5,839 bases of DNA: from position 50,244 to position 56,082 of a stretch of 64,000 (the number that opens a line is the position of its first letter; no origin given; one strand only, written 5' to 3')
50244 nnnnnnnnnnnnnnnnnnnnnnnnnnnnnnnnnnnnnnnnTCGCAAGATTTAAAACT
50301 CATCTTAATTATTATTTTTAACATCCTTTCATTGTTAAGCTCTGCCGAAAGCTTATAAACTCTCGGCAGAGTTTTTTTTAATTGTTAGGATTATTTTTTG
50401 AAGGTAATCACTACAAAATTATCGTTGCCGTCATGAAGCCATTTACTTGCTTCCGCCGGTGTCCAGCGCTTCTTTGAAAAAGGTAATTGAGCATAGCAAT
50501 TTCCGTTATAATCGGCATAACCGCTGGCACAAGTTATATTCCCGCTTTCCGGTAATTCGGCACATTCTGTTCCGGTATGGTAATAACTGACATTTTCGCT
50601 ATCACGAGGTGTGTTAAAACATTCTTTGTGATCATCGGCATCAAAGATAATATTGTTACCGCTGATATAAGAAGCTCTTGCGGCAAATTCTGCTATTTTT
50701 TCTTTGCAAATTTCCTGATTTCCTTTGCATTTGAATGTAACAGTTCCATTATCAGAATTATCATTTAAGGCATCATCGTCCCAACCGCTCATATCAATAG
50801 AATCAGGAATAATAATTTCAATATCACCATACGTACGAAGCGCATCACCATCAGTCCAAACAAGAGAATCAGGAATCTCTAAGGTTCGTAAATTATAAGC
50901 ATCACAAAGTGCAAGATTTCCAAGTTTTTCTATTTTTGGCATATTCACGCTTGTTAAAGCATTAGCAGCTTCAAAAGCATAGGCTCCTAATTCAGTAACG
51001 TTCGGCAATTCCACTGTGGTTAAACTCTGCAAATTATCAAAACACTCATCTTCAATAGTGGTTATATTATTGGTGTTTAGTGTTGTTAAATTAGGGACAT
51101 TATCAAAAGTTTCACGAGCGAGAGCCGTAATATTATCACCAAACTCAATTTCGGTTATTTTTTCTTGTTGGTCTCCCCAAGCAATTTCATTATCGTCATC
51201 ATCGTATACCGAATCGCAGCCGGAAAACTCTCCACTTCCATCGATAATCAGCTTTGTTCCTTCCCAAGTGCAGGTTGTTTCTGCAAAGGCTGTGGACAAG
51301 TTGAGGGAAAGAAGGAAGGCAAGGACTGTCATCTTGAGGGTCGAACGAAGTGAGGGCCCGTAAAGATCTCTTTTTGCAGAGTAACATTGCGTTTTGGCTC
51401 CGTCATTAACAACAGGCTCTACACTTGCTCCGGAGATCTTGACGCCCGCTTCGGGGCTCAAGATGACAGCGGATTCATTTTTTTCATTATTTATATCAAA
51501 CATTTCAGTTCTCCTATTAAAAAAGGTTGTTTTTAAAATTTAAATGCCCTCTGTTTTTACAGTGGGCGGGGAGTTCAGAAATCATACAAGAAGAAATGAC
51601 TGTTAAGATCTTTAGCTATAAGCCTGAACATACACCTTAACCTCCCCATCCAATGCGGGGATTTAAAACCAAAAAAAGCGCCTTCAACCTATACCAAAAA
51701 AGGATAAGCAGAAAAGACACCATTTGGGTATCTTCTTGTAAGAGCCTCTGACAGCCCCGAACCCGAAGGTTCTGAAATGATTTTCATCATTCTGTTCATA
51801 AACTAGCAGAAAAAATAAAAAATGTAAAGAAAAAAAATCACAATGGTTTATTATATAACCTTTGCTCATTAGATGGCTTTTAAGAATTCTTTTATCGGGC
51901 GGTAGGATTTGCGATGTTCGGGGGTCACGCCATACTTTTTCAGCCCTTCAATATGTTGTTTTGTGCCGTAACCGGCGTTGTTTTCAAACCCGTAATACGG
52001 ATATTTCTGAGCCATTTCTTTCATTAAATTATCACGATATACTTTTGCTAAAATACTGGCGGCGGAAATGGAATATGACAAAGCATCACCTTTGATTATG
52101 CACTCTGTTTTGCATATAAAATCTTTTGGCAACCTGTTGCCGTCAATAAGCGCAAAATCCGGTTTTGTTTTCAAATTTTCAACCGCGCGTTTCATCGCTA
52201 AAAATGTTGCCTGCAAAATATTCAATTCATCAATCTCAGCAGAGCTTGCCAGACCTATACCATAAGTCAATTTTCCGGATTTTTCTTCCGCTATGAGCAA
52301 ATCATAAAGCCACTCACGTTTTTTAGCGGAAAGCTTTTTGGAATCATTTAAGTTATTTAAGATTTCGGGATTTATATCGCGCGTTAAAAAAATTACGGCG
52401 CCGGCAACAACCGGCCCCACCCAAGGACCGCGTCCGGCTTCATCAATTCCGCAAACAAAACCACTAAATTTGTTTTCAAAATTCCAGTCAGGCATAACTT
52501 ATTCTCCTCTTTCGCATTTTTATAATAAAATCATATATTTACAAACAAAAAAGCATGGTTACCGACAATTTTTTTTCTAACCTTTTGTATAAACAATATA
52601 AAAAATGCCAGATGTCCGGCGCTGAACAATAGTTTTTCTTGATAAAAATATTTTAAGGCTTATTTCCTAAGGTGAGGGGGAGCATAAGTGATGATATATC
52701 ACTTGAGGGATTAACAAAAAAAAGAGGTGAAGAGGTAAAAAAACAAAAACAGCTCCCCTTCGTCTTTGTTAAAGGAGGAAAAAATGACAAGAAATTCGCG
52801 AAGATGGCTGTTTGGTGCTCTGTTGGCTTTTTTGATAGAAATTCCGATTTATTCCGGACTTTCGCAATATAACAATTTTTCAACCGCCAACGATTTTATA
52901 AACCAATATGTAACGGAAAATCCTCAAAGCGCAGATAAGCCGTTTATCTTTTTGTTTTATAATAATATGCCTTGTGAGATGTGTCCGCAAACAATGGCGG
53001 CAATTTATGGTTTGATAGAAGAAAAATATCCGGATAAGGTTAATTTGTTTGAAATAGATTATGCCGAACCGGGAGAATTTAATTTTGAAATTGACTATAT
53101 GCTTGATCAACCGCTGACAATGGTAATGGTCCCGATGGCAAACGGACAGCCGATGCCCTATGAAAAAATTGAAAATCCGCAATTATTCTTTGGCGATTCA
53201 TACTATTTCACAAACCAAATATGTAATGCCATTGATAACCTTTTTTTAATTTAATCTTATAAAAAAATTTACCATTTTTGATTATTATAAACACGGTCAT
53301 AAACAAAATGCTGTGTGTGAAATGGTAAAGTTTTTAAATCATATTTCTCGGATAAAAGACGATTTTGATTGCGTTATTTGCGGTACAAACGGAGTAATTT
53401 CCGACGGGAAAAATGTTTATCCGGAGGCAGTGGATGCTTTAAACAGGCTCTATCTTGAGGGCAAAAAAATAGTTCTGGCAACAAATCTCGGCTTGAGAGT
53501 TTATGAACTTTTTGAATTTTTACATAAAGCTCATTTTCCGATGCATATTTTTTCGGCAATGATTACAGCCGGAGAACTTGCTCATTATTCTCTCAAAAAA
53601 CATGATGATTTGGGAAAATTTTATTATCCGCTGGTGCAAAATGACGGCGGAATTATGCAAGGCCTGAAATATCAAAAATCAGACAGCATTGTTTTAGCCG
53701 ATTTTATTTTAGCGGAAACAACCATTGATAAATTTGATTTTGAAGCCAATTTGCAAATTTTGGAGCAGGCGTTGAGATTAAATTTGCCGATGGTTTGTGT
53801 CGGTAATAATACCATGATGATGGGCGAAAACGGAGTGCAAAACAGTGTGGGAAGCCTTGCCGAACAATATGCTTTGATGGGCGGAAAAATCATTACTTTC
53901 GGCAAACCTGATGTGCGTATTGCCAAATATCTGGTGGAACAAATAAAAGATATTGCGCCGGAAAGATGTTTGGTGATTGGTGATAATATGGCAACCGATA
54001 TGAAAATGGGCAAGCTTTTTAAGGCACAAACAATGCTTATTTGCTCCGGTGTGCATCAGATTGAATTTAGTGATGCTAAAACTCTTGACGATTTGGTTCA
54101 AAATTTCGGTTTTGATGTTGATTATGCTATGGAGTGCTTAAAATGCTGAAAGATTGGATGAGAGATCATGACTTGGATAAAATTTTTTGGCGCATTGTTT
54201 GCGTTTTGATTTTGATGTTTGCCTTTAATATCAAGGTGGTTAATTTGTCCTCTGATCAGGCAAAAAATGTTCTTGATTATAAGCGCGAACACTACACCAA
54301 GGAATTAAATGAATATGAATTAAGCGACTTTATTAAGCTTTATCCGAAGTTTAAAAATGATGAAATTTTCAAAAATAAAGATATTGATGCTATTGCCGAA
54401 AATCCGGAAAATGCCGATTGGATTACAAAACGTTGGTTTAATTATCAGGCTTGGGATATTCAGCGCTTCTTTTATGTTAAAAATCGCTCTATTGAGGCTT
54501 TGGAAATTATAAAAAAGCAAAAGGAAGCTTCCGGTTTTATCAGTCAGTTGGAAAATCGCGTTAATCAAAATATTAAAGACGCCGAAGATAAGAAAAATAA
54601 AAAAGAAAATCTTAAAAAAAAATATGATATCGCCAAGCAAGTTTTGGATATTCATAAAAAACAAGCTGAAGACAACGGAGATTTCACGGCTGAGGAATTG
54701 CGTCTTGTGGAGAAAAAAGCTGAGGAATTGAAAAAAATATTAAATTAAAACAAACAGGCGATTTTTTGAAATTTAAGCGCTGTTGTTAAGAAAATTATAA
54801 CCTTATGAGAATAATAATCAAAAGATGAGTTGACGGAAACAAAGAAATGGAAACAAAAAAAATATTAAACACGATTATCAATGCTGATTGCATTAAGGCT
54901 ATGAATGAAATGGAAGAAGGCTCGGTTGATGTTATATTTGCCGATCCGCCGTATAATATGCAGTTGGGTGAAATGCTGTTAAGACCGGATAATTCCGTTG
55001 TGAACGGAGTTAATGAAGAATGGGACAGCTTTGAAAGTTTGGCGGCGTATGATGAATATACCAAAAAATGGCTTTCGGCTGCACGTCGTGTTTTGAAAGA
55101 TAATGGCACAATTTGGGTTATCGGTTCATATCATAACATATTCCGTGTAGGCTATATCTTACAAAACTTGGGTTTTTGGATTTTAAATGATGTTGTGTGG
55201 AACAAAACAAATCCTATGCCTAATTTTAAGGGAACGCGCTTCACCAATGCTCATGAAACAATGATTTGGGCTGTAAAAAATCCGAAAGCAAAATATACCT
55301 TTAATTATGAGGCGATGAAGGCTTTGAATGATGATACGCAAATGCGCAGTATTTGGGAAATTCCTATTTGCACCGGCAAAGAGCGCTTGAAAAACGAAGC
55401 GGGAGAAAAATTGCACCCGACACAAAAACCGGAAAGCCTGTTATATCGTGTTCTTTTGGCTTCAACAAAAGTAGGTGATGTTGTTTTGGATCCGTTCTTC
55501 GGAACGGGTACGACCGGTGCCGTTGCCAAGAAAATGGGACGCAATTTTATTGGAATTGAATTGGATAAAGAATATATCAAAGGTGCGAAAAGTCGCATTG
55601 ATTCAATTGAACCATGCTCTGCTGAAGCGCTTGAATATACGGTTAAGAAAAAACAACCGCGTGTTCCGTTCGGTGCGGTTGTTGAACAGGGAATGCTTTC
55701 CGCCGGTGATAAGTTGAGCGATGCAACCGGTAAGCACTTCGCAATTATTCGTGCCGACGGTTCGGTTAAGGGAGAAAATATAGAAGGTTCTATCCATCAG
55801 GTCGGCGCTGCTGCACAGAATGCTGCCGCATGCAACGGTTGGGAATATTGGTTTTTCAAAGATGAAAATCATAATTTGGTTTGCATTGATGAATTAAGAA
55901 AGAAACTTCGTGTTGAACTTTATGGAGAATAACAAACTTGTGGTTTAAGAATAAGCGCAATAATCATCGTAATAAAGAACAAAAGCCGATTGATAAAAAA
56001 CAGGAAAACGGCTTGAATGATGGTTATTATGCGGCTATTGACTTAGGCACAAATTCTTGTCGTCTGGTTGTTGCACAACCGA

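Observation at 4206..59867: Six secreted proteins share an unrecognised extreme-C-terminal module, ...TPAEAA...(I/L)TF(K/R)K-COOH, on different passenger domains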

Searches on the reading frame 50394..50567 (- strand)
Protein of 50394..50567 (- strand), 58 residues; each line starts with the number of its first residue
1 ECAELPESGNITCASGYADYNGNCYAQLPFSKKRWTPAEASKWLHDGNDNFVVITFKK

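Call 60: search_protein_families(library=ncbifam, proteins=[window:50394-50567:-], max_evalue=10)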
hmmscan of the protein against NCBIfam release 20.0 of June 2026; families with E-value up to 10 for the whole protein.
window:50394-50567:- (58 aa): 1 family
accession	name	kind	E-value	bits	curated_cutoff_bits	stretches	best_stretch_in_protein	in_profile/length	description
NF008657.0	PRK11657.1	equivalog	0.05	12.8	124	1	26-53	92-119/251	thiol:disulfide interchange protein DsbG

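Call 61: search_protein_families(library=pfam, proteins=[window:50394-50567:-], max_evalue=10)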
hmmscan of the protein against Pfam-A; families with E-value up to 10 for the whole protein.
window:50394-50567:- (58 aa): 0 families

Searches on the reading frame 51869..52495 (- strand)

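Call 27: search_protein_families(library=pfam, proteins=[window:51869-52495:-], max_evalue=0.00001)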
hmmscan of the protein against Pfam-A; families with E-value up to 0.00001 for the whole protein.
window:51869-52495:- (208 aa): 1 family
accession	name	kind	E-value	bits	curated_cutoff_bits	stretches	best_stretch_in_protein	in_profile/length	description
PF01351.25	RNase_HII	-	1.3e-42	146.4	25.8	1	15-198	1-196/199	Ribonuclease HII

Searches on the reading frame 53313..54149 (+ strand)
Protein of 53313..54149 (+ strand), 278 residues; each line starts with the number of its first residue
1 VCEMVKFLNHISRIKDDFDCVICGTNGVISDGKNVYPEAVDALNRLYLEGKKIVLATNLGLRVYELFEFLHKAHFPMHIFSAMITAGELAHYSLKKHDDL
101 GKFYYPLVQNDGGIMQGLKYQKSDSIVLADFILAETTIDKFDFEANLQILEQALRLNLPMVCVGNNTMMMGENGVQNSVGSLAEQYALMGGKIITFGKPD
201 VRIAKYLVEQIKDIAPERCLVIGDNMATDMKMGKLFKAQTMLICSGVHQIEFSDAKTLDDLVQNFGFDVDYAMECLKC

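Call 27: search_protein_families(library=pfam, proteins=[window:53313-54149:+], max_evalue=0.00001)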
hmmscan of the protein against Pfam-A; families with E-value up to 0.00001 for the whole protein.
window:53313-54149:+ (278 aa): 3 families
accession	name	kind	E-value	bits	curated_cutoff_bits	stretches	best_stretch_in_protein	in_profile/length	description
PF13242.12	Hydrolase_like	-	4.9e-10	39.6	22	1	196-250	2-55/75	HAD-hyrolase-like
PF13344.12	Hydrolase_6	-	7.2e-09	36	27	1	21-104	1-84/101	Haloacid dehalogenase-like hydrolase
PF00702.32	Hydrolase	-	1.3e-08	35.9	26.4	0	188-234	144-188/191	haloacid dehalogenase-like hydrolase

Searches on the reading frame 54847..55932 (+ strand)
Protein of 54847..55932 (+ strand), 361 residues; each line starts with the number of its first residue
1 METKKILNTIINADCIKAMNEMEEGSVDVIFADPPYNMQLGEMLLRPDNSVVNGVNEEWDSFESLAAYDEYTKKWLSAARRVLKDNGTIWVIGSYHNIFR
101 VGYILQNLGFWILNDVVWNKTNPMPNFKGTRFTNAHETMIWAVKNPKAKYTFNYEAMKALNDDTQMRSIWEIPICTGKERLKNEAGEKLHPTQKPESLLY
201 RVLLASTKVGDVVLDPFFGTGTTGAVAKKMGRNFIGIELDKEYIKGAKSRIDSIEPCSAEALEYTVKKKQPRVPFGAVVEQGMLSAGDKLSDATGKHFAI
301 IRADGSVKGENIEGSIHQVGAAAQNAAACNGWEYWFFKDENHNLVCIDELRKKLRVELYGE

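Call 88: search_protein_families(library=pfam, proteins=[window:54847-55932:+], max_evalue=0.001)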
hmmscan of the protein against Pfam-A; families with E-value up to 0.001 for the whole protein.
window:54847-55932:+ (361 aa): 5 families
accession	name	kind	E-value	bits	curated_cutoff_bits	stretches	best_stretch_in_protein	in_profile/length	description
PF01555.25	N6_N4_Mtase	-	3.7e-70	236.8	26.7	1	27-248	1-220/221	DNA methylase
PF18755.6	RAMA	-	5.6e-12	46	35.2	1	264-354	10-101/107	Restriction Enzyme Adenine Methylase Associated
PF01170.24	UPF0020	-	6.4e-05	23.2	22.3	0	202-235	21-54/197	RMKL-like, methyltransferase domain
PF02086.21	MethyltransfD12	-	0.00059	20.1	22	0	5-38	154-187/253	D12 class N6 adenine-specific DNA methyltransferase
PF03602.21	Cons_hypoth95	-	0.0009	19.4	24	0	10-41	96-128/182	Conserved hypothetical protein 95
